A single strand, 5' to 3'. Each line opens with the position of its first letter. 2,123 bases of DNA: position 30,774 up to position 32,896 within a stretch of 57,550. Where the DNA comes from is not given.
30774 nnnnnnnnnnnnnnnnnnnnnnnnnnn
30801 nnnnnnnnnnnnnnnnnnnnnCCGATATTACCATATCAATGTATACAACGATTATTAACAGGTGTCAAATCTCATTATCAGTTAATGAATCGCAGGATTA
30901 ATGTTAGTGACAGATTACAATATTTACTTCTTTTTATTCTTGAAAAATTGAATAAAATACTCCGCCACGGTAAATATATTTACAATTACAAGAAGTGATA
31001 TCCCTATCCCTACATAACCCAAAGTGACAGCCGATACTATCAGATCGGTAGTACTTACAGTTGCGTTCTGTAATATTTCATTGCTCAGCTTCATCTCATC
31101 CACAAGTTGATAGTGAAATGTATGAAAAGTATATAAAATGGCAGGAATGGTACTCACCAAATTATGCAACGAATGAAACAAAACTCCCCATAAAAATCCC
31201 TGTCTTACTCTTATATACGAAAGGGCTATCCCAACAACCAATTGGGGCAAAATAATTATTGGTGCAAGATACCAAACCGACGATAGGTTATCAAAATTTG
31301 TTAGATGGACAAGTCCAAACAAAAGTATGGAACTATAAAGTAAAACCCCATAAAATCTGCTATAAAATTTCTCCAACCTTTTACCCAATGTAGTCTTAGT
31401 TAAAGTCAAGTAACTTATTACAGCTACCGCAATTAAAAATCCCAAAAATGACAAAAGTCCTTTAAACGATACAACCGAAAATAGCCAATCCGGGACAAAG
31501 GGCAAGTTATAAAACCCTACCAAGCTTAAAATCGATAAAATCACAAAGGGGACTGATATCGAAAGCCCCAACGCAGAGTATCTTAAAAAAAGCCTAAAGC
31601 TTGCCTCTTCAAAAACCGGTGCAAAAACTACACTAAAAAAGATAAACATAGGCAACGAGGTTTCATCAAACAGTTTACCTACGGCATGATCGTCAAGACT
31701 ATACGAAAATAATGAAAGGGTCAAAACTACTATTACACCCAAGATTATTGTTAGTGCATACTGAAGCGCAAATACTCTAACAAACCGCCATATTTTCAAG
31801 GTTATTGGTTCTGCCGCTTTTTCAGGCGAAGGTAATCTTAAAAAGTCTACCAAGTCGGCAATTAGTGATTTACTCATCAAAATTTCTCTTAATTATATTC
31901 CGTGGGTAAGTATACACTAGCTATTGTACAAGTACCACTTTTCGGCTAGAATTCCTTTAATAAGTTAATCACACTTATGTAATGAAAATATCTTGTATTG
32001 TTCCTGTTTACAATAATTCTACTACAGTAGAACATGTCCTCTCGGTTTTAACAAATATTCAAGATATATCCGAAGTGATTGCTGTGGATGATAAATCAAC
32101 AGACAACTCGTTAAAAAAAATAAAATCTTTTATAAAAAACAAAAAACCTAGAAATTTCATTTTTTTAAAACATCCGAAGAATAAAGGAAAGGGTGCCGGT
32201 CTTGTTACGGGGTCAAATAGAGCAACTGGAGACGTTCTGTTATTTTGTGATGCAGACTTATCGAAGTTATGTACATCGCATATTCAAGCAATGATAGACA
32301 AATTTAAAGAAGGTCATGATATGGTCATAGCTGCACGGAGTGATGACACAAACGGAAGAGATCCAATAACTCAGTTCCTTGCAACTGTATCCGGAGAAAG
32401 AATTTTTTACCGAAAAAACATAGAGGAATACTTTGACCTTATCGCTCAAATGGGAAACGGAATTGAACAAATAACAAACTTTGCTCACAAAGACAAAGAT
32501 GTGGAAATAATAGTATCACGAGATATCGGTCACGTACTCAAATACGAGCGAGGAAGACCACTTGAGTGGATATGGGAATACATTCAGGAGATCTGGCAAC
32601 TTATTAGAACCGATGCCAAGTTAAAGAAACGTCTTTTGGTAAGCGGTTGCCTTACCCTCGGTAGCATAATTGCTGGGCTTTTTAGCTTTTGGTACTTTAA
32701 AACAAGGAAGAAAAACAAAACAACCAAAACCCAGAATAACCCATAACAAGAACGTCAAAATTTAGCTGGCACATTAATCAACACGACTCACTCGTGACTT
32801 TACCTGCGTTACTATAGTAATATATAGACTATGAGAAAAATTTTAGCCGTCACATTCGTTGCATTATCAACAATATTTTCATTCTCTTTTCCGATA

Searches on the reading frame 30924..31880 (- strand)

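Call 38: search_protein_families(library=pfam, proteins=[window:30924-31880:-])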
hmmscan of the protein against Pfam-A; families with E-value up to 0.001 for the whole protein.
window:30924-31880:- (318 aa): 1 family
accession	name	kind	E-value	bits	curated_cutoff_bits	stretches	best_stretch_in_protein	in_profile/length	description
PF02517.21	Rce1-like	-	4.1e-05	24.2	22.4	1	76-242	4-93/93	Type II CAAX prenyl endopeptidase Rce1-like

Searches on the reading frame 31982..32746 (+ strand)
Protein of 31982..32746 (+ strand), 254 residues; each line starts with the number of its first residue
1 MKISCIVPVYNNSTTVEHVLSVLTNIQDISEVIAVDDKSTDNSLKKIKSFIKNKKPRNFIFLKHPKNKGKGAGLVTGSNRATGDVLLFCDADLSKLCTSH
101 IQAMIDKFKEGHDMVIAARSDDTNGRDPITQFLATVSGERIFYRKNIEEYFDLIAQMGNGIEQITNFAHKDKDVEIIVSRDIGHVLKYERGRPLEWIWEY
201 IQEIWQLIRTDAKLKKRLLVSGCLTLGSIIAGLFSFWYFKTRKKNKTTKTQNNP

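Call 58: search_protein_families(library=pfam, proteins=[window:31982-32746:+], max_evalue=0.00001)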
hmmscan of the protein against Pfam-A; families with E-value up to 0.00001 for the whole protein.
window:31982-32746:+ (254 aa): 2 families
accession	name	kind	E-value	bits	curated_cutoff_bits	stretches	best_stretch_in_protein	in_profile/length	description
PF00535.33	Glycos_transf_2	-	6.4e-24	85.2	23.3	1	4-135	1-131/168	Glycosyl transferase family 2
PF10111.15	Glyco_tranf_2_2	-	3.3e-08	33.8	27.3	1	4-93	1-92/276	Glycosyltransferase like family 2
